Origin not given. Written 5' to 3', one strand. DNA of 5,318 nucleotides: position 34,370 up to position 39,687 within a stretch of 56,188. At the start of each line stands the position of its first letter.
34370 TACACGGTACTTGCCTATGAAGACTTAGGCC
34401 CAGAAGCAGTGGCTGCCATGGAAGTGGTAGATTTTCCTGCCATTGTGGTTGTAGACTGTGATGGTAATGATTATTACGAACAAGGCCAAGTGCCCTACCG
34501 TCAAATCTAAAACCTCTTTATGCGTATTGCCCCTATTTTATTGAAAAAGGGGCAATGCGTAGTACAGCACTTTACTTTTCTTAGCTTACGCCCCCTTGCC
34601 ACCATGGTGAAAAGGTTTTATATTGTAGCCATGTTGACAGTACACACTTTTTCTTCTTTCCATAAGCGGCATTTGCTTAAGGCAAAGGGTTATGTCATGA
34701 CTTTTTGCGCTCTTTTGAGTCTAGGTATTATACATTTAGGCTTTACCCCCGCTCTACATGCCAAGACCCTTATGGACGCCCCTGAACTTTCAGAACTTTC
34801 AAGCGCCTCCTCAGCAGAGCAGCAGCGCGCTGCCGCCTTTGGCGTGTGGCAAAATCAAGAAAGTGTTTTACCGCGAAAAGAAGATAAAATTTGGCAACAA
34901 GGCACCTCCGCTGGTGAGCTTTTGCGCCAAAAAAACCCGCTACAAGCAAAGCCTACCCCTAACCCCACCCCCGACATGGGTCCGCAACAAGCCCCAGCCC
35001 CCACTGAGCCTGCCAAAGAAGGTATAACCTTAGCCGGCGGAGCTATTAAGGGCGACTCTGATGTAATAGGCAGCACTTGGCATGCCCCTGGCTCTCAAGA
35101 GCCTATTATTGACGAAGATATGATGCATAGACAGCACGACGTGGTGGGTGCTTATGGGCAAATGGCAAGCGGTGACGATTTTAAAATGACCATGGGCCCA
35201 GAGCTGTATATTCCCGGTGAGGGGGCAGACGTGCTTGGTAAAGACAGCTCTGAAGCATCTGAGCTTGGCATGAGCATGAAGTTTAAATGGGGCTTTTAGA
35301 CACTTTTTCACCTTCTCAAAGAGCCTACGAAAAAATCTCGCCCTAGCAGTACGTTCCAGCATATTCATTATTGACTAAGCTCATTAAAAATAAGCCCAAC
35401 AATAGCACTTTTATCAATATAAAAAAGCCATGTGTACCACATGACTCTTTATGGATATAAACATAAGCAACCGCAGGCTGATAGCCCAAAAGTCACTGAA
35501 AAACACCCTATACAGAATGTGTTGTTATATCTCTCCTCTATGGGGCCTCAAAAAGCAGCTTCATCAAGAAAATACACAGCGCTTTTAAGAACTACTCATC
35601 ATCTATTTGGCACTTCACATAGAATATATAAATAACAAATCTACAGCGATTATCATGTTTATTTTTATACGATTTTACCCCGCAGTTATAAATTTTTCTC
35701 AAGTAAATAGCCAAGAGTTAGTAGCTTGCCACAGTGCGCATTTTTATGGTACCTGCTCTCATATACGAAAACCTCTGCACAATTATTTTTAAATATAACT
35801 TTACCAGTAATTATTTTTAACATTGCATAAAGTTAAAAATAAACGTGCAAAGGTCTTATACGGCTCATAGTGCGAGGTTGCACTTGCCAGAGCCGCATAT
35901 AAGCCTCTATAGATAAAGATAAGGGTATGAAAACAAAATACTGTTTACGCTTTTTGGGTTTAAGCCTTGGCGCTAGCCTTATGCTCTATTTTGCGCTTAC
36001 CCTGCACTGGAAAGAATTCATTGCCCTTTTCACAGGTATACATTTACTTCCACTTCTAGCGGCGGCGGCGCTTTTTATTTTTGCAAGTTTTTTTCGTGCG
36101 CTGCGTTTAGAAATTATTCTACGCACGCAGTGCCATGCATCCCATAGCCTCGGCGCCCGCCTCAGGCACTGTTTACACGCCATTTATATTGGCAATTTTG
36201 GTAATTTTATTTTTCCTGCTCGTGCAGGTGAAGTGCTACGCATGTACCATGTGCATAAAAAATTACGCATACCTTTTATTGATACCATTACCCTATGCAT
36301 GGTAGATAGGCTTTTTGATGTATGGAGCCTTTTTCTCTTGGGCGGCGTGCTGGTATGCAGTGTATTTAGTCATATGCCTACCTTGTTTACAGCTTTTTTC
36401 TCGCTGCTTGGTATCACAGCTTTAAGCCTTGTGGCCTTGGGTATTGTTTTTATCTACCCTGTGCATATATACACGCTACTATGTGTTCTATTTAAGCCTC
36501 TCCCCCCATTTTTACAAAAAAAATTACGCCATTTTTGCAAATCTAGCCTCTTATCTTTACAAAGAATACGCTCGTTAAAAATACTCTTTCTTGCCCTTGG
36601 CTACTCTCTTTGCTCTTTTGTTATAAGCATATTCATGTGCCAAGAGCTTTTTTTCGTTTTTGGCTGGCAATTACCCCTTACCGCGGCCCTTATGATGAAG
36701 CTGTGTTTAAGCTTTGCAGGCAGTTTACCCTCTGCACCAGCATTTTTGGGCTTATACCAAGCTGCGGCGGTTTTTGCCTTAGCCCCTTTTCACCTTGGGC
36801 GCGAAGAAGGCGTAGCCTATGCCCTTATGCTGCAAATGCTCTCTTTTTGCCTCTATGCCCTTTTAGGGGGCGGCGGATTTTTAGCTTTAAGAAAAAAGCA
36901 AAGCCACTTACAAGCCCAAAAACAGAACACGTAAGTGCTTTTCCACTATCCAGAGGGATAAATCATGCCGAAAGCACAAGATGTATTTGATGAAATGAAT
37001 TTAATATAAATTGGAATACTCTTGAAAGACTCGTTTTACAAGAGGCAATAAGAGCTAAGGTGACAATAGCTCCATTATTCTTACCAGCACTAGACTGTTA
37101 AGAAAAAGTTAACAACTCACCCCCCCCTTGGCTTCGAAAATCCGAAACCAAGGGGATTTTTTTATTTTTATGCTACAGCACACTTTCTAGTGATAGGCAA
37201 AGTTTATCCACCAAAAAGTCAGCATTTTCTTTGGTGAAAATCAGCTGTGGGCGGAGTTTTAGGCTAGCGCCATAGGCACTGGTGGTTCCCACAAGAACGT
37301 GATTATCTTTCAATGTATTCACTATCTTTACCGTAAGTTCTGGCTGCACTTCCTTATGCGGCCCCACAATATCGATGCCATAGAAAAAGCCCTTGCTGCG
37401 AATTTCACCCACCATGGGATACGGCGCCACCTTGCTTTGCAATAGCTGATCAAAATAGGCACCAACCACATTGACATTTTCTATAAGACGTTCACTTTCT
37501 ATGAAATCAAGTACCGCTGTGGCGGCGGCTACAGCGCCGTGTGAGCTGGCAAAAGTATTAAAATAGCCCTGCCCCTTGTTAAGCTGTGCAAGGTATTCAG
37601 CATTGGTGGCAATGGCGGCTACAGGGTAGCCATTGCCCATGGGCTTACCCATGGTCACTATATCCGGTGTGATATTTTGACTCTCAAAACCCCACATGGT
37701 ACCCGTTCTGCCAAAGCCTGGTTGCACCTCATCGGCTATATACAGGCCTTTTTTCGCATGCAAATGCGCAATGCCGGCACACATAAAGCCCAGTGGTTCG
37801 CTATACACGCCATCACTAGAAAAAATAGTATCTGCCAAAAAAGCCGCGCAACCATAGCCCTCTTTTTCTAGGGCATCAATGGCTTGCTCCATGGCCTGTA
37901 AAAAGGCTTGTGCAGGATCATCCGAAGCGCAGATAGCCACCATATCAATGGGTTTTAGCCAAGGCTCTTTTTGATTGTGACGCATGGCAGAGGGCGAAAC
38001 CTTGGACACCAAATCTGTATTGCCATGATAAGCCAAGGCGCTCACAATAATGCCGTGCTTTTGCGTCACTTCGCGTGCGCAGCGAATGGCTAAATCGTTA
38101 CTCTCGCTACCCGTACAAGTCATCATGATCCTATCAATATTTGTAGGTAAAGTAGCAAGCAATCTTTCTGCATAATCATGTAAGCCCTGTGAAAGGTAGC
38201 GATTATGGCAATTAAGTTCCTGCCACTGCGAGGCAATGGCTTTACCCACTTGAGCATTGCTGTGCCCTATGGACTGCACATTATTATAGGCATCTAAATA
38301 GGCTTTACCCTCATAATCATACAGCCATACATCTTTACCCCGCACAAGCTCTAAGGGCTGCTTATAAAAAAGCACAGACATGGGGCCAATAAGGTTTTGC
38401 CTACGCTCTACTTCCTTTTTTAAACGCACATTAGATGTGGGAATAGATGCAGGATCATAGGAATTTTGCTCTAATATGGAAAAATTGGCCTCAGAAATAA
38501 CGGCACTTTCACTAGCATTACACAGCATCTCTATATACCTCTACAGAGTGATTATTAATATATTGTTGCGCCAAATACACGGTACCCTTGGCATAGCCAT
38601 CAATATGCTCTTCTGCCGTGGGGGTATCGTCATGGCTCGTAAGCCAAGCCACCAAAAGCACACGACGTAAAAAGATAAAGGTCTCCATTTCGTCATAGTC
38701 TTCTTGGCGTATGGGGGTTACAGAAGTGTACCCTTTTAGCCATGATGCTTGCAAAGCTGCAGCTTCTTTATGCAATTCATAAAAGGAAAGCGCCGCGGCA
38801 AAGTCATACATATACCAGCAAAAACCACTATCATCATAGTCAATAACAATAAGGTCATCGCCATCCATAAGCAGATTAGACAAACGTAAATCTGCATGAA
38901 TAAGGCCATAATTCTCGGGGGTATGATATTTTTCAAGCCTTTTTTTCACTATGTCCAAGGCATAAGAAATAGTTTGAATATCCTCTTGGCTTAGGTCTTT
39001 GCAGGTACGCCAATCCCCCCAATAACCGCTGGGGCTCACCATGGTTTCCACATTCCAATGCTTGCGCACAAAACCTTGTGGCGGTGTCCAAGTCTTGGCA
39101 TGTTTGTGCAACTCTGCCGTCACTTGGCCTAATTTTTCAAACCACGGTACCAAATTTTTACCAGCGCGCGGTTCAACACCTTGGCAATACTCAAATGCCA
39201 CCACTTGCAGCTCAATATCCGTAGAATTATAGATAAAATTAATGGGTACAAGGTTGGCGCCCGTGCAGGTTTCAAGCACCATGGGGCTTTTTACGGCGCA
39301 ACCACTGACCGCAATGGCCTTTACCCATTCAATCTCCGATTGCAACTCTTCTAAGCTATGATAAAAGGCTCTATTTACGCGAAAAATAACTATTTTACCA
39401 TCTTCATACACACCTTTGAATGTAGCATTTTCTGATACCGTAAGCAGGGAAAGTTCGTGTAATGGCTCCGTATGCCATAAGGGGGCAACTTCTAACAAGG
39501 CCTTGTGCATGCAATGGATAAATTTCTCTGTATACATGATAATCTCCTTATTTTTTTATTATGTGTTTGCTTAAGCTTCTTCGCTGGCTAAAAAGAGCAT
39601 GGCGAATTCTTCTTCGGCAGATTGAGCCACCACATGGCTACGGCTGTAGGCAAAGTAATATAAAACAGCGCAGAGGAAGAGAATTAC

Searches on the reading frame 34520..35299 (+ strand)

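Call 3: search_protein_families(library=pfam, proteins=[window:34520-35299:+], max_evalue=0.1)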
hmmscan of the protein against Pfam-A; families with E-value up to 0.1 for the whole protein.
window:34520-35299:+ (259 aa): 1 family
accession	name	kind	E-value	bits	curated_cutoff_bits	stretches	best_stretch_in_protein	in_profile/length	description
PF09930.14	DUF2162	-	0.022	14.7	34.4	1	20-76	25-81/223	Predicted transporter (DUF2162)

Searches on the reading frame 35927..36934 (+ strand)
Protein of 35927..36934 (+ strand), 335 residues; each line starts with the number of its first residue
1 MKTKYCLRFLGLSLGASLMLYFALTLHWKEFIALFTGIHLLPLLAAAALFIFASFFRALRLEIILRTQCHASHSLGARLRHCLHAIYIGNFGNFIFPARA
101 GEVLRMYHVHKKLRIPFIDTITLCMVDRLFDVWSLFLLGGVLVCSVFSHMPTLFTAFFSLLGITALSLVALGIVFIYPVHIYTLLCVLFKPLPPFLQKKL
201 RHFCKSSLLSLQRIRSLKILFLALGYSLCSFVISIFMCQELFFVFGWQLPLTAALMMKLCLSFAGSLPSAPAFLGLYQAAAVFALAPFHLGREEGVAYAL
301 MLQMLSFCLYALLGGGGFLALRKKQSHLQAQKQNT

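Call 3: search_protein_families(library=pfam, proteins=[window:35927-36934:+], max_evalue=0.1)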
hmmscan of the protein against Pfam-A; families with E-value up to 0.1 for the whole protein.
window:35927-36934:+ (335 aa): 1 family
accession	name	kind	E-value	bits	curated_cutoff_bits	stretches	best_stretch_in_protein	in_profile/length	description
PF03706.18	LPG_synthase_TM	-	1.1e-34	120.8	33.4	1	9-314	2-302/302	Lysylphosphatidylglycerol synthase TM region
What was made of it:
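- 35927..36934 (+): Flippase-like gene (LPG_synthase_TM/UPF0104). A former upstream neighbour in this clade only, not a conserved member of the module. Pfam E=1.1e-34 (call 3).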

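Call 4: search_protein_families(library=ncbifam, proteins=[window:35927-36934:+], max_evalue=0.1)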
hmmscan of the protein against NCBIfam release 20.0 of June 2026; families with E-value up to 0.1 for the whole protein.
window:35927-36934:+ (335 aa): 1 family
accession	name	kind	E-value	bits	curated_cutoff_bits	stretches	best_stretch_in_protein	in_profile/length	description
TIGR00374.1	TIGR00374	subfamily_domain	6.5e-12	45.5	43.2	1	29-320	18-312/323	flippase-like domain-containing protein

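Call 58: find_homologous_proteins(query=window:35927-36934:+, max_evalue=1e-10)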
Query window:35927-36934:+ (335 aa): 11 proteins with E <= 1e-10 among 8000 candidates.
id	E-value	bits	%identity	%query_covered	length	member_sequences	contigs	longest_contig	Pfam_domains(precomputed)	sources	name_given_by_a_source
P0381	2.0e-212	723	100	100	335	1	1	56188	PF03706.19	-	-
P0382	6.0e-159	547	78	98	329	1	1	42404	PF03706.19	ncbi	-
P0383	2.8e-146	505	73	92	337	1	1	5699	PF03706.19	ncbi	-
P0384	9.1e-117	408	64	97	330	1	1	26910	PF03706.19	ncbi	-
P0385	1.4e-110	388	59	96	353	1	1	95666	PF03706.19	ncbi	-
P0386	2.6e-106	374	59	93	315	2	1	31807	PF03706.19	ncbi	-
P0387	1.1e-82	297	46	97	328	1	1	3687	PF03706.19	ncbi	-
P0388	1.0e-73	267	42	100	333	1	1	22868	PF03706.19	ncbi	-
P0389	4.2e-53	199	36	98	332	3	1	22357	PF03706.19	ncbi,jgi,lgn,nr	ncbi:MAG: flippase-like domain-containing protein [Desulfovibrio sp.]|jgi:uncharacterized protein (T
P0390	6.7e-24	103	29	99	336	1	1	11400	PF03706.19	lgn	-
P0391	3.9e-14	71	27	69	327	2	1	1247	PF03706.19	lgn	-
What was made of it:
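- Only 11 homologues of it were found at E<=1e-10 (call 58).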

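Call 59: find_encoding_contigs(protein=P0382, flank=6000, max_places=2)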
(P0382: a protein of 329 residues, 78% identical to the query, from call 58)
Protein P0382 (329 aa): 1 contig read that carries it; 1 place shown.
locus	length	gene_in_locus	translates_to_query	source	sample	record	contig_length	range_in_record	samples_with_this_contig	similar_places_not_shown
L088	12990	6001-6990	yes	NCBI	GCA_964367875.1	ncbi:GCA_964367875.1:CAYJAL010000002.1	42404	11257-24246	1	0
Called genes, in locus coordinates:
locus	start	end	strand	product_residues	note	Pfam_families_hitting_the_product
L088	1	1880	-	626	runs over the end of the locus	PF04773:FecR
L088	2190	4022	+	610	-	PF08269:dCache_2, PF17200:sCache_2, PF00015:MCPsignal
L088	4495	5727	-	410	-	PF07690:MFS_1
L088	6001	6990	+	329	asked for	PF03706:LPG_synthase_TM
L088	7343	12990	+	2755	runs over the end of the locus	PF00353:HemolysinCabind (faint), PF17803:Cadherin_4 (weak), PF17963:Big_9, PF20579:LapA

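Call 60: find_encoding_contigs(protein=P0388, flank=6000, max_places=2)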
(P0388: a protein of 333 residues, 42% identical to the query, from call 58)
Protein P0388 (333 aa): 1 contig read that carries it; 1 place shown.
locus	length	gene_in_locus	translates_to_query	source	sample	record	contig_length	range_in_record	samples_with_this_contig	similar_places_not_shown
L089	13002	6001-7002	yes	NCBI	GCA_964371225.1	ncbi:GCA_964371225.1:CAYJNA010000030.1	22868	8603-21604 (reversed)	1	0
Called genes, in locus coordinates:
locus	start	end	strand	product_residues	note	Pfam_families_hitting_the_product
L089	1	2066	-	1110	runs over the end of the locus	?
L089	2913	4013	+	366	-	PF02350:Epimerase_2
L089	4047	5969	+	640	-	-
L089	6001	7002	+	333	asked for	PF03706:LPG_synthase_TM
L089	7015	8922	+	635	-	PF13522:GATase_6, PF12481:DUF3700 (weak), PF13537:GATase_7, PF00733:Asn_synthase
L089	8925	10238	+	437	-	-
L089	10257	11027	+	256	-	PF13489:Methyltransf_23, PF01209:Ubie_methyltran, PF13649:Methyltransf_25, PF13847:Methyltransf_31 (weak), PF08241:Methyltransf_11, PF08242:Methyltransf_12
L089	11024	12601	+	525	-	-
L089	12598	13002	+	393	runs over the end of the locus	PF01041:DegT_DnrJ_EryC1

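Call 61: find_encoding_contigs(protein=P0389, flank=6000, max_places=2)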
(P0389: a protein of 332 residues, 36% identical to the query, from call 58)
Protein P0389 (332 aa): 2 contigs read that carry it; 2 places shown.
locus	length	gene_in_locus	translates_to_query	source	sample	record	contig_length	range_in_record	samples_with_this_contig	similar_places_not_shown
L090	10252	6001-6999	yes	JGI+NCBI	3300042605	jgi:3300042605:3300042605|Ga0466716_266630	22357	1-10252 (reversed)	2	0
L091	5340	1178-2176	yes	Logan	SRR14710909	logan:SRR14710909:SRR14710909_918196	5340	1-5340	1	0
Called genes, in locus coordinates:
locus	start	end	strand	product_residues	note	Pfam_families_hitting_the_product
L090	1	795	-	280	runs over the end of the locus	-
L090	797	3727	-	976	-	PF00675:Peptidase_M16 (weak), PF05193:Peptidase_M16_C, PF08367:M16C_assoc, PF22516:PreP_C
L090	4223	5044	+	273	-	PF00318:Ribosomal_S2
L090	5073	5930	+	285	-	PF25025:EF-Ts_N, PF00889:EF_TS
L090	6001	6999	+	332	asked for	PF03706:LPG_synthase_TM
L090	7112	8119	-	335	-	PF03480:DctP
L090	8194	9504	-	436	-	PF06808:DctM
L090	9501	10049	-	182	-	PF04290:DctQ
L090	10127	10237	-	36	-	-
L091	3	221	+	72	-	?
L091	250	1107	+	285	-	PF25025:EF-Ts_N, PF00889:EF_TS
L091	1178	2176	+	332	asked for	PF03706:LPG_synthase_TM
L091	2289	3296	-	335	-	PF03480:DctP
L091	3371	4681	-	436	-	PF06808:DctM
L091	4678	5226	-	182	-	PF04290:DctQ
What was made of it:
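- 35927..36934 (+): Orthologues lie in other contexts (calls 59-61).
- They lie next to an adhesin gene, in a sugar cluster, or after tsf (calls 59-61).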

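Call 66: search_protein_families(library=padloc, proteins=[window:35927-36934:+], max_evalue=0.01)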
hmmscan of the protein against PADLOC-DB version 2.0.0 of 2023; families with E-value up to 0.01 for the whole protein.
window:35927-36934:+ (335 aa): 0 families

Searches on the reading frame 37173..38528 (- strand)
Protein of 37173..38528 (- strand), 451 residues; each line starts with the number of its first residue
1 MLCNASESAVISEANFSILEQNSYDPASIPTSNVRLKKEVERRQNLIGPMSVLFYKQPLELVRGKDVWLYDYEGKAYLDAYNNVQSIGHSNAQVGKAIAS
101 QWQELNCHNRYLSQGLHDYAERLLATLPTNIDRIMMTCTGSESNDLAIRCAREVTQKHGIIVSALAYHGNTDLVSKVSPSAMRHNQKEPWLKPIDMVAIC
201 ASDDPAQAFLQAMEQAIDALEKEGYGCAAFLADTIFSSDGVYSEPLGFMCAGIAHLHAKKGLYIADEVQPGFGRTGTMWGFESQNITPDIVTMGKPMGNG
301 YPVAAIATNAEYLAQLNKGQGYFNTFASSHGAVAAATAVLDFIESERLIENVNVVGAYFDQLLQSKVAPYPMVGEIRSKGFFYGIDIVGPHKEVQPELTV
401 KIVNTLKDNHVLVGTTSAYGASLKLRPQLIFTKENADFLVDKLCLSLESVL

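Call 3: search_protein_families(library=pfam, proteins=[window:37173-38528:-], max_evalue=0.1)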
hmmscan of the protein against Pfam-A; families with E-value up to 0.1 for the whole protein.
window:37173-38528:- (451 aa): 2 families
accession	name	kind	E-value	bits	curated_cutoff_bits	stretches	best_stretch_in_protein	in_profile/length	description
PF00202.27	Aminotran_3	-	1.6e-64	218.5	30.5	1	59-443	11-399/403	Aminotransferase class-III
PF00155.27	Aminotran_1_2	-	2.6e-05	24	19.7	1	111-364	38-291/361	Aminotransferase class I and II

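Call 4: search_protein_families(library=ncbifam, proteins=[window:37173-38528:-], max_evalue=0.1)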
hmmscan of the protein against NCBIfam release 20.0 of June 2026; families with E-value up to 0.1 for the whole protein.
window:37173-38528:- (451 aa): 70 families (the best 25 are shown)
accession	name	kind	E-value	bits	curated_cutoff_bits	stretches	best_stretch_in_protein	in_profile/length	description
NF004799.0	PRK06148.1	subfamily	7.4e-106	355.2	1128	1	39-449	588-1010/1015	hypothetical protein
NF004800.0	PRK06149.1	equivalog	2.2e-90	304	973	1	37-447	547-968/972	aminotransferase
NF005993.0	PRK08117.1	subfamily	1.9e-54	184.9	574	1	36-443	5-423/433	aspartate aminotransferase family protein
NF004426.0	PRK05769.1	equivalog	6.5e-54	183.4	552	1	37-446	18-436/441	acetyl ornithine aminotransferase family protein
TIGR00707.1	argD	subfamily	1.9e-53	181.6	410.05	1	54-443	6-376/381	acetylornithine/succinylornithine family transaminase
NF049939.1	HyAminethphonNHLyPbfA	equivalog_domain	1.1e-52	179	525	1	62-446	48-438/442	(R)-1-hydroxy-2-aminoethylphosphonate ammonia-lyase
NF005685.0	PRK07483.1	equivalog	6.8e-51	173.5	485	1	60-450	15-438/444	aspartate aminotransferase family protein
NF006228.0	PRK08360.1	equivalog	9e-50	169.6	608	1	40-446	7-423/443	aspartate aminotransferase family protein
NF002797.0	PRK02936.1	equivalog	7.1e-49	166.5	496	1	55-443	9-373/385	acetylornithine transaminase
NF002874.0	PRK03244.1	equivalog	1.2e-48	165.9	457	1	55-445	23-390/399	acetylornithine transaminase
NF002325.0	PRK01278.1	subfamily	2e-48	165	372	1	53-445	9-384/395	acetylornithine transaminase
NF006368.0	PRK08593.1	equivalog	1.9e-47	161.9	570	1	58-439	27-421/448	aspartate aminotransferase family protein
NF004718.0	PRK06062.1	subfamily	8.8e-46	156.4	472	1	53-396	34-390/454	hypothetical protein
NF045491.1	LysJ_Sulfobales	equivalog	2.1e-45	155.3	700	1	54-442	7-372/386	[LysW]-aminoadipate semialdehyde/glutamate semialdehyde transaminase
NF004755.0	PRK06082.1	equivalog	9.5e-44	149.6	467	1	62-436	59-438/459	aspartate aminotransferase family protein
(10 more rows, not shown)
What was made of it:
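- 37173..41007 (-): Inserted cassette that now separates the flippase-like gene from gene 1: ethanolamine permease, APH/choline-kinase-like kinase and class-III aminotransferase-like enzyme. Aminotran_3, with PRK06148-like best hit (calls 3, 4).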

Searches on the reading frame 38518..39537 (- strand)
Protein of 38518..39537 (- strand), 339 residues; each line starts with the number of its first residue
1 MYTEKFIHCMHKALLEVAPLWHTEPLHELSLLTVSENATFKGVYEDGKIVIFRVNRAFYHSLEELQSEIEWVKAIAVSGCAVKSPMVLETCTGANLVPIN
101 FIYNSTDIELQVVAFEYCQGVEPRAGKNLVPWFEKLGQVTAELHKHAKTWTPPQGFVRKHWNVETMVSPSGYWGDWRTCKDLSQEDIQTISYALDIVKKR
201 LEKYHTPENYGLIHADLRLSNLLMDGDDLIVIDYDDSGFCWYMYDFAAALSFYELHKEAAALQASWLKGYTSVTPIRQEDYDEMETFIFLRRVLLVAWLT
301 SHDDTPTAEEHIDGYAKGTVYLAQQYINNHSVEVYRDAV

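Call 3: search_protein_families(library=pfam, proteins=[window:38518-39537:-], max_evalue=0.1)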
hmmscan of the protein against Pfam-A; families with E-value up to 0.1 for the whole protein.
window:38518-39537:- (339 aa): 5 families
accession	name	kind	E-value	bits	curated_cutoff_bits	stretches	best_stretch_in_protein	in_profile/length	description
PF01636.29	APH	-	3.5e-18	66.7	23.2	1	36-272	10-235/239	Phosphotransferase enzyme family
PF01633.27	Choline_kinase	-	8.1e-08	32.4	29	1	176-251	128-205/300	Choline/ethanolamine kinase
PF19974.5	TCAD9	-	0.0011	18.7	40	1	199-297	286-365/429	Ternary complex associated domain 9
PF01163.29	RIO1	-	0.019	15.1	22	1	207-234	121-148/187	RIO domain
PF11973.14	NQRA_SLBB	-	0.039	14.9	27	1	75-97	2-24/51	NQRA C-terminal domain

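Call 4: search_protein_families(library=ncbifam, proteins=[window:38518-39537:-], max_evalue=0.1)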
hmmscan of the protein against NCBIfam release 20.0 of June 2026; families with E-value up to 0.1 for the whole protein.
window:38518-39537:- (339 aa): 13 families
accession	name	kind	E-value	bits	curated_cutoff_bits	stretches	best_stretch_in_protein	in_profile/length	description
NF008738.0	PRK11768.1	equivalog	1.5e-09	37.7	194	1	29-306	32-290/327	serine/threonine protein kinase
TIGR00938.1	thrB_alt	equivalog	1.5e-07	31.1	255.9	1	177-295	157-273/307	homoserine kinase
NF003558.0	PRK05231.1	equivalog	1.2e-06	27.8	271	1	134-287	118-269/322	homoserine kinase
NF004800.0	PRK06149.1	equivalog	0.00097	17.3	973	1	43-299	49-304/972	aminotransferase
NF046102.1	CellCycRegCcrZ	equivalog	0.00099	18.6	400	1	188-270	132-210/260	cell cycle regulator CcrZ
TIGR02172.1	Fb_sc_TIGR02172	paralog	0.0012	18.8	228.2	1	195-264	136-207/226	TIGR02172 family protein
NF041256.1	GntI_guanitoxin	equivalog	0.0027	17.1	357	1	210-290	170-249/282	guanitoxin biosynthesis pre-guanitoxin N-oxide kinase GntI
NF038156.1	lant_syn_V_LxmK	equivalog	0.0029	16.7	315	1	200-236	181-217/347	class V lanthionine synthetase subunit LxmK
TIGR03724.2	arch_bud32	equivalog_domain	0.0034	16.9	125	1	209-274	103-173/193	KEOPS complex kinase/ATPase Bud32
TIGR02906.1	spore_CotS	subfamily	0.014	14.3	172.7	1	208-287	186-267/314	CotS family spore coat protein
NF011463.0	PRK14879.1-4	equivalog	0.054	12.9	188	1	209-273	132-202/237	Kae1-associated kinase Bud32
NF002475.0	PRK01723.1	equivalog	0.056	12.5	142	1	200-236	155-189/241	3-deoxy-D-manno-octulosonic acid kinase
NF011462.0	PRK14879.1-3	equivalog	0.087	12.6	174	0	209-235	100-126/192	Kae1-associated kinase Bud32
